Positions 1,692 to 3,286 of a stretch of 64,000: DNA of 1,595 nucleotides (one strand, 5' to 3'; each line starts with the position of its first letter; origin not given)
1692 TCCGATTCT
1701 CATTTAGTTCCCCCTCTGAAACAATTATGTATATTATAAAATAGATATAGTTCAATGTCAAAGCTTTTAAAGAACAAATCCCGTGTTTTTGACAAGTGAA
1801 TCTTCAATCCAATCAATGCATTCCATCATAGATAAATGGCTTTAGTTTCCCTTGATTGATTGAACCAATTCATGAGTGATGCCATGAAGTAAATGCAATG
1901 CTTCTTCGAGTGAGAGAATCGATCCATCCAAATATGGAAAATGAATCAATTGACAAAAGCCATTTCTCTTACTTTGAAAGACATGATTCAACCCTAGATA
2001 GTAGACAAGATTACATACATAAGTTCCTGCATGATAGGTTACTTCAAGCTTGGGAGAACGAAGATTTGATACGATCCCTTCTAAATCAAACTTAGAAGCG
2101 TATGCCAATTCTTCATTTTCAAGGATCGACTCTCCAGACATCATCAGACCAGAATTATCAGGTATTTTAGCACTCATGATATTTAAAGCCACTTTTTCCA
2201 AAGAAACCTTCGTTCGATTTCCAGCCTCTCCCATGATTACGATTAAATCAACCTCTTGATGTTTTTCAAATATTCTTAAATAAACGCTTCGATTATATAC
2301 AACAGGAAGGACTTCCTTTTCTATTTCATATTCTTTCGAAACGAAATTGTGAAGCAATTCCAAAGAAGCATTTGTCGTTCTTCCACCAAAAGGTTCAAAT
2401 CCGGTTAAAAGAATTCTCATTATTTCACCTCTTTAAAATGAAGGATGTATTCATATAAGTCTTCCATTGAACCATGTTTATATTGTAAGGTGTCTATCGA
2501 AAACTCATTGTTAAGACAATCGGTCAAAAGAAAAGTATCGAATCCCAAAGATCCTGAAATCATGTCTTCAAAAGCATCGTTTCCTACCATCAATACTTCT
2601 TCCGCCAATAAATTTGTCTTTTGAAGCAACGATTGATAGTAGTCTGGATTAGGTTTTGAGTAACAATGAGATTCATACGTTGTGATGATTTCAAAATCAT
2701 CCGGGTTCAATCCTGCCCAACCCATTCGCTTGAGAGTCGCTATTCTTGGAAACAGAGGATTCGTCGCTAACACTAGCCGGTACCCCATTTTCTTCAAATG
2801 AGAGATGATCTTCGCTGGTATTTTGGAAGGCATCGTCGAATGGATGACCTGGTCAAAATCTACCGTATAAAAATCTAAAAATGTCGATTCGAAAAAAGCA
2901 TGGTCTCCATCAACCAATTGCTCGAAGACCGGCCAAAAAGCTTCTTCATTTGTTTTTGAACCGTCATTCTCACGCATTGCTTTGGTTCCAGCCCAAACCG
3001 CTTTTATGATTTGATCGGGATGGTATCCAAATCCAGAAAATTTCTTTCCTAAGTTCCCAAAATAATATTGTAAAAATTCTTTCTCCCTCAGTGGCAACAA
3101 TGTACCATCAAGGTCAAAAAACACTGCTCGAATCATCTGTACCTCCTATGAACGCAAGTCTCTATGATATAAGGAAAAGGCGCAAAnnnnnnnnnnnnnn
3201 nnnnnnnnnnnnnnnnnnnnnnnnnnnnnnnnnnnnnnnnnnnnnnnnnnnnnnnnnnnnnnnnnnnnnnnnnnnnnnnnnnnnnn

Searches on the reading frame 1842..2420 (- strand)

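Call 66: search_protein_families(library=ncbifam, proteins=[window:1842-2420:-], max_evalue=0.00001)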
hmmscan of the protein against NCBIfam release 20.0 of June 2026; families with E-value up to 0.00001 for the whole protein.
window:1842-2420:- (192 aa): 6 families
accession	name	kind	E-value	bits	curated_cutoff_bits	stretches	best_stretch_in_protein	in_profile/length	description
NF009676.0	PRK13197.1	subfamily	6.4e-33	114.5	199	1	1-169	2-176/215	pyroglutamyl-peptidase I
TIGR00504.1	pyro_pdase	equivalog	1.7e-29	103.3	201.75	1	3-168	2-173/213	pyroglutamyl-peptidase I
NF009673.0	PRK13194.1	equivalog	2.2e-29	102.7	274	1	1-169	1-175/208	pyroglutamyl-peptidase I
NF009675.0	PRK13196.1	equivalog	5.5e-18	65.6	308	1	3-163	4-173/219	pyroglutamyl-peptidase I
NF009672.0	PRK13193.1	equivalog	3.2e-16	59.6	271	1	1-164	1-168/209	pyroglutamyl-peptidase I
NF009674.0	PRK13195.1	equivalog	4.8e-08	33.2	382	1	2-173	3-182/222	pyrrolidone-carboxylate peptidase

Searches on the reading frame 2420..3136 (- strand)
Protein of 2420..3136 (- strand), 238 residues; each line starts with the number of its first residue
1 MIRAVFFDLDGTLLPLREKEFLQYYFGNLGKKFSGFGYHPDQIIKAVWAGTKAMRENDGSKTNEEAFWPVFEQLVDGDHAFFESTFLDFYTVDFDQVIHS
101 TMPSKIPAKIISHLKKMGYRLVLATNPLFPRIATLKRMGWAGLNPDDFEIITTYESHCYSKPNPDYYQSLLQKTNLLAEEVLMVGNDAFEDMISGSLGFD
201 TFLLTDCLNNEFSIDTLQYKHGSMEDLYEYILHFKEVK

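Call 66: search_protein_families(library=ncbifam, proteins=[window:2420-3136:-], max_evalue=0.00001)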
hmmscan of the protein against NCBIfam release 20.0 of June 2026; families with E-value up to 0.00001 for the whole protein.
window:2420-3136:- (238 aa): 8 families
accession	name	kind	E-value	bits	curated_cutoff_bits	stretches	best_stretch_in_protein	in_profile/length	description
TIGR02253.1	CTE7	subfamily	4.1e-16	59.4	169.75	1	1-218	1-208/221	TIGR02253 family HAD-type hydrolase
TIGR01662.1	HAD-SF-IIIA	subfamily_domain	3.1e-09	37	44.6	1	104-204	28-138/141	HAD-IIIA family hydrolase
TIGR02254.1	YjjG_YfnB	equivalog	4.8e-09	36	159.9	1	3-206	2-198/223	YjjG family noncanonical pyrimidine nucleotidase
TIGR01549.1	HAD-SF-IA-v1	subfamily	1.3e-08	35.4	23.3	0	118-195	76-145/149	HAD-IA family hydrolase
NF009695.0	PRK13222.1-2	equivalog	2.2e-08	33.9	225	1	100-217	92-206/226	phosphoglycolate phosphatase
NF009804.0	PRK13288.1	equivalog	4.3e-08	32.9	218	0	109-196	89-172/215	pyrophosphatase PpaX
TIGR01509.1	HAD-SF-IA-v3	subfamily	1.9e-06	28.1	29.4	0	4-75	1-74/154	HAD-IA family hydrolase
TIGR01428.1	HAD_type_II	equivalog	5.6e-06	26.5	125.4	0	110-203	99-189/197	haloacid dehalogenase type II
